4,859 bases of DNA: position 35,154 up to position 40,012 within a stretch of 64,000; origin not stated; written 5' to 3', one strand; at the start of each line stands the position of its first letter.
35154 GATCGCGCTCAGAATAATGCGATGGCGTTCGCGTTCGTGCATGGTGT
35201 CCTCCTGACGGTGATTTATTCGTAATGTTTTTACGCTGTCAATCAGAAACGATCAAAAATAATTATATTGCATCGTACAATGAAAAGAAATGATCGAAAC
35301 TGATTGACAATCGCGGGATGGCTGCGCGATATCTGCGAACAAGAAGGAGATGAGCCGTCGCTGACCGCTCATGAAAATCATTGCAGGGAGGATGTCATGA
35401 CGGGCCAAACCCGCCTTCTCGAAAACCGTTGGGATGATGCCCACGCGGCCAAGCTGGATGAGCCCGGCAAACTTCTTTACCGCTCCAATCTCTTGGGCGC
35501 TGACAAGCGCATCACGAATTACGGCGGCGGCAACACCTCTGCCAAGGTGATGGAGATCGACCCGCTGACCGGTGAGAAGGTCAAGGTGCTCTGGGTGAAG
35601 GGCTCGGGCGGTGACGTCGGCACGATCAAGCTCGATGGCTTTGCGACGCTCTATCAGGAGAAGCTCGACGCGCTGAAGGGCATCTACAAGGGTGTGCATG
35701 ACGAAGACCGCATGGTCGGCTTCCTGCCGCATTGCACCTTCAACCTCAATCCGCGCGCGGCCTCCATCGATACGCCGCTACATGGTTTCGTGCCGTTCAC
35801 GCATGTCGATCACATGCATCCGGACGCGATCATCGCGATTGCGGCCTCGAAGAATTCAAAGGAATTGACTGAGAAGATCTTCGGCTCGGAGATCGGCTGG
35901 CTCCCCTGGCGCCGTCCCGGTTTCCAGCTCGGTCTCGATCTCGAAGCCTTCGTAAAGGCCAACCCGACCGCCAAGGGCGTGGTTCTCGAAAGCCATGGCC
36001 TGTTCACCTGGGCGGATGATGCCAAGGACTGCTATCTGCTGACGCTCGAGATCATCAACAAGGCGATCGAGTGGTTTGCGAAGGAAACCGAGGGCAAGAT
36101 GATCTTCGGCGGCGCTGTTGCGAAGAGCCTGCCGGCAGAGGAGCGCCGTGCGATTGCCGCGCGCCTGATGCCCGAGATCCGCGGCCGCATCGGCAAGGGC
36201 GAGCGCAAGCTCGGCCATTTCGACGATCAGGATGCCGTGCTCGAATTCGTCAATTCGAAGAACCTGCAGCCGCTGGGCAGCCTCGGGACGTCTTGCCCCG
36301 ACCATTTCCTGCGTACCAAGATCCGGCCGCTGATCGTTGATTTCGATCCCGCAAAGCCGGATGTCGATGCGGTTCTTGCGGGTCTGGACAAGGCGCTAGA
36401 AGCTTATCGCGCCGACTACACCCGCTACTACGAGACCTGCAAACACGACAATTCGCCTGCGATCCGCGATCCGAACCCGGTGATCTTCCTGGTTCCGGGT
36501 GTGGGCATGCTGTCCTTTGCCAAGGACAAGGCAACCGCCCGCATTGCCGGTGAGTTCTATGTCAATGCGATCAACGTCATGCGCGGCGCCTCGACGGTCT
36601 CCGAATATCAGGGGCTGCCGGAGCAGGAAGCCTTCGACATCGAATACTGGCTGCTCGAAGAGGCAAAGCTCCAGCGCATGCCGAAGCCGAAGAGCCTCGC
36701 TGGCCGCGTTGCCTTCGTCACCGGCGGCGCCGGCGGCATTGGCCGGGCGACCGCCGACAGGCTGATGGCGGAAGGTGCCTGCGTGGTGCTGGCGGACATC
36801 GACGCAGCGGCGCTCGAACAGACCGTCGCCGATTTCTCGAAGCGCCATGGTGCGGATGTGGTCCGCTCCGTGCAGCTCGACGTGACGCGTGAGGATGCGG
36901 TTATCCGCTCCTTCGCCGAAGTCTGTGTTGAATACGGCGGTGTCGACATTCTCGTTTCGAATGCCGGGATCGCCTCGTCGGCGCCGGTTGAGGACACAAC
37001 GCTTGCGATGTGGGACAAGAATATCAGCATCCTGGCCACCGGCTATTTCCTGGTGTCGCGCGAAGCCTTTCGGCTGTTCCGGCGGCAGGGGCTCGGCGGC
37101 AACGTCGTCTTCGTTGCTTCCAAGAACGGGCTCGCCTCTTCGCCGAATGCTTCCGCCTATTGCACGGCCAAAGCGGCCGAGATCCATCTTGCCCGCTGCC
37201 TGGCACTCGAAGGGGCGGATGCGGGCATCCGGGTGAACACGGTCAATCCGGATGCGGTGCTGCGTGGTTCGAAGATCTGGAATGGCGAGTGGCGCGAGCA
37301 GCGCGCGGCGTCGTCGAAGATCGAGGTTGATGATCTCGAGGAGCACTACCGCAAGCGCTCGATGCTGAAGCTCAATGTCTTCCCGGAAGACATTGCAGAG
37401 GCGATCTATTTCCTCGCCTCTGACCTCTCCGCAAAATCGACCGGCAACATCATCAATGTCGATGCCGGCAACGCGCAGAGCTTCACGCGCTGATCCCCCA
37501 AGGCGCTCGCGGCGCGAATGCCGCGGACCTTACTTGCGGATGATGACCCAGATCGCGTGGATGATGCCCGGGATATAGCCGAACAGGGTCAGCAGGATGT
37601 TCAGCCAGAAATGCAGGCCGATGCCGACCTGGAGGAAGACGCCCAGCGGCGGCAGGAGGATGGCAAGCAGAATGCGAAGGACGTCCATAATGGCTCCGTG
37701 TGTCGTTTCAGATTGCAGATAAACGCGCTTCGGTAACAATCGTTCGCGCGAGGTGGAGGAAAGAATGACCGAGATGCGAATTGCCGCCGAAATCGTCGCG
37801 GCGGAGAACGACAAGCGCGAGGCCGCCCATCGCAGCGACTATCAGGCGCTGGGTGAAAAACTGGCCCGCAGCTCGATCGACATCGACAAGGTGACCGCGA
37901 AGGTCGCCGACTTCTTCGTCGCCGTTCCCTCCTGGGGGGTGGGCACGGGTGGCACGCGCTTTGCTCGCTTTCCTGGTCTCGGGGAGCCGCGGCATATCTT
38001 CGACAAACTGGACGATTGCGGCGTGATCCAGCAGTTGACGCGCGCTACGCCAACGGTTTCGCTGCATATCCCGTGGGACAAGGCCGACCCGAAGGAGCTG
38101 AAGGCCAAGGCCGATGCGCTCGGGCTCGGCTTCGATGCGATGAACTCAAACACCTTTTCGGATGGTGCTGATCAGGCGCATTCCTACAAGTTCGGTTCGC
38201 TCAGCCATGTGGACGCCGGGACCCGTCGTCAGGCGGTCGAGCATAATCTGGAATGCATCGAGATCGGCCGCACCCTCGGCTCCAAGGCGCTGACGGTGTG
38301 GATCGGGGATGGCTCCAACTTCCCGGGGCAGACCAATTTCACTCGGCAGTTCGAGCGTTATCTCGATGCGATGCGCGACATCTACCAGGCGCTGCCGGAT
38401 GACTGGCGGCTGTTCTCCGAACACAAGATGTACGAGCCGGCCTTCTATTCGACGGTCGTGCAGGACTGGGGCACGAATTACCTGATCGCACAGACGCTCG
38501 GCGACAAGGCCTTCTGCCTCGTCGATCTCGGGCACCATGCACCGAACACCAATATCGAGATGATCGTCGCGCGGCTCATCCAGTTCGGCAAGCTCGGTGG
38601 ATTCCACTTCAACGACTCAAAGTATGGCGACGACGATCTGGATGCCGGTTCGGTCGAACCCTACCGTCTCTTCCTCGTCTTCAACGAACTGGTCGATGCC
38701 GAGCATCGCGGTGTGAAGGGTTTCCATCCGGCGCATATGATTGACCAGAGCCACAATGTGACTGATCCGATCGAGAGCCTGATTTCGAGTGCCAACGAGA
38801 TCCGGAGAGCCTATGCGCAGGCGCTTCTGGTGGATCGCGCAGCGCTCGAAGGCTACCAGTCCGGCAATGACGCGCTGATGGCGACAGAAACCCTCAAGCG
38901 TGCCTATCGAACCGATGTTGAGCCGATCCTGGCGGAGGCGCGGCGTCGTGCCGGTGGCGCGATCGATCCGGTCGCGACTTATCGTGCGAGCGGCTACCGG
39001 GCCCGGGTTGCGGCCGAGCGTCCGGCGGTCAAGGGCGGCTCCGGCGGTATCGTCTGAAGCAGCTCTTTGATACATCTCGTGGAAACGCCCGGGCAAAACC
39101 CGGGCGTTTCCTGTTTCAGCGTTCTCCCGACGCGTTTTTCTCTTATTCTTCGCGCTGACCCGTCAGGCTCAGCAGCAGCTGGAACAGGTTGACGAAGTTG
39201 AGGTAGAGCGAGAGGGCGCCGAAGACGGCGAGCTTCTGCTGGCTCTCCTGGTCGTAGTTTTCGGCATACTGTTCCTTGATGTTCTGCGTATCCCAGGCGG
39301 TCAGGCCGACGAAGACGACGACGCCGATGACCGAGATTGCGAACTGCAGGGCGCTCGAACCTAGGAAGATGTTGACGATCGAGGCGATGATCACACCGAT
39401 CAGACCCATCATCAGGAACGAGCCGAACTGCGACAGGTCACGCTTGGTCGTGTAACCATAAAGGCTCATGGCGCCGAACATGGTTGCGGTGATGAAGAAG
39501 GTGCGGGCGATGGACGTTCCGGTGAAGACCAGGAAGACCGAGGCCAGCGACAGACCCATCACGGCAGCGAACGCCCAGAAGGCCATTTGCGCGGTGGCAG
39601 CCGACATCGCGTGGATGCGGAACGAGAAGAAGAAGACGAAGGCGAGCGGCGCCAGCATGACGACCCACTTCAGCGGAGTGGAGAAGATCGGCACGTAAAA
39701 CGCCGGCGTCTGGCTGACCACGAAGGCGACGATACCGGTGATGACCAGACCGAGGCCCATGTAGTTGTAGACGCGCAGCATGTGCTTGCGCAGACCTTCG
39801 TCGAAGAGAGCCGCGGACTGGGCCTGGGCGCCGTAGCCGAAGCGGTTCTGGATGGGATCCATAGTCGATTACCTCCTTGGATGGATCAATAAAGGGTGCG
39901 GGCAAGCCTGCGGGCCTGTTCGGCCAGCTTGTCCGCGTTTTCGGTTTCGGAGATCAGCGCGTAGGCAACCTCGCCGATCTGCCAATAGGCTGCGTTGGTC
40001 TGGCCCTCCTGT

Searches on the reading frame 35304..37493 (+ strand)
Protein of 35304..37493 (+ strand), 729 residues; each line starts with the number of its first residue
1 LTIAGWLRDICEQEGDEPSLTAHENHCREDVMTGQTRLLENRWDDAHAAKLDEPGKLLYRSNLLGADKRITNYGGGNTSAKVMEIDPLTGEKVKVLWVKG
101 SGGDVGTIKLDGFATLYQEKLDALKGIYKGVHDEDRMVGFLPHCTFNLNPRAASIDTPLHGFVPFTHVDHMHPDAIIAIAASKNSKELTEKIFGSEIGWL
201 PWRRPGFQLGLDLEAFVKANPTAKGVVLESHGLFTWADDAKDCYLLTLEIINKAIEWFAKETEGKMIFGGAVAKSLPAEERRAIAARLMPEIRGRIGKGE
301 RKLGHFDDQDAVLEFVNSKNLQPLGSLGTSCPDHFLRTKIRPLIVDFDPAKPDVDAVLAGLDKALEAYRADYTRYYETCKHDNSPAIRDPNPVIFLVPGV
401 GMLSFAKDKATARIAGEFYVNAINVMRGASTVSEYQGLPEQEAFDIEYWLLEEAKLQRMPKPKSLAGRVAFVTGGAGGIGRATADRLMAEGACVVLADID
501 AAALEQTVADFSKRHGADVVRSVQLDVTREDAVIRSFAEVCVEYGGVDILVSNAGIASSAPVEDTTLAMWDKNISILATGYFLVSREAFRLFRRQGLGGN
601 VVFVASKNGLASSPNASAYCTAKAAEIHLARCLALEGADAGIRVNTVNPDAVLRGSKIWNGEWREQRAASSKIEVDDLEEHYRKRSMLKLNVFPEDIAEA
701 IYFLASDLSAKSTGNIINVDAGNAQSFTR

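Call 54: search_protein_families(library=pfam, proteins=[window:35304-37493:+], max_evalue=0.00001)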
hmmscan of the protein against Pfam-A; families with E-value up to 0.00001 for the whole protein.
window:35304-37493:+ (729 aa): 5 families
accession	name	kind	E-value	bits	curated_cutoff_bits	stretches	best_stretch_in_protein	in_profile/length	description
PF13561.12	adh_short_C2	-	2e-49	168.8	27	1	476-722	3-234/236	Enoyl-(Acyl carrier protein) reductase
PF00106.31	adh_short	-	4.7e-46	157.2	26.6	1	469-652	2-182/195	short chain dehydrogenase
PF00596.27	Aldolase_II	-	1.8e-14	54.5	22.2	1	65-250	10-175/183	Class II Aldolase and Adducin N-terminal domain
PF08659.16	KR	-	1.6e-09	38.4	22.6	1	471-634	4-164/180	KR domain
PF01370.27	Epimerase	-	7.6e-06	25.9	20.9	0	471-543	2-66/240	NAD dependent epimerase/dehydratase family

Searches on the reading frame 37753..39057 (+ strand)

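Call 54: search_protein_families(library=pfam, proteins=[window:37753-39057:+], max_evalue=0.00001)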
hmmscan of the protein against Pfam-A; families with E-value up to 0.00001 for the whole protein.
window:37753-39057:+ (434 aa): 1 family
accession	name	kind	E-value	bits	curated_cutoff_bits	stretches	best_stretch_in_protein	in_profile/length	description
PF01261.30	AP_endonuc_2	-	3.9e-09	37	31.1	1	101-295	20-194/249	Xylose isomerase-like TIM barrel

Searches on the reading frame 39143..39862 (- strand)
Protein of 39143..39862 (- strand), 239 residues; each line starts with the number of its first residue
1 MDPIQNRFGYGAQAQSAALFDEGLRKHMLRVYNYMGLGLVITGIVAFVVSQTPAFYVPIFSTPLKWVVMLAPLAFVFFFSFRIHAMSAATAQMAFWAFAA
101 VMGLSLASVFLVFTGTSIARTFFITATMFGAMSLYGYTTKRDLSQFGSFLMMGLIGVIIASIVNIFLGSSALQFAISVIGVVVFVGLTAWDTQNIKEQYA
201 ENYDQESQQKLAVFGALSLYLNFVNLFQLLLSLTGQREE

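Call 55: search_protein_families(library=pfam, proteins=[window:39143-39862:-], max_evalue=0.00001)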
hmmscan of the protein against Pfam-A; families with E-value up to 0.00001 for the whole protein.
window:39143-39862:- (239 aa): 1 family
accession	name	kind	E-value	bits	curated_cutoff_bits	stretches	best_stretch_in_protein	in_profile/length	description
PF01027.25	Bax1-I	-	4e-68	229.7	34.1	1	25-233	1-206/207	Inhibitor of apoptosis-promoting Bax1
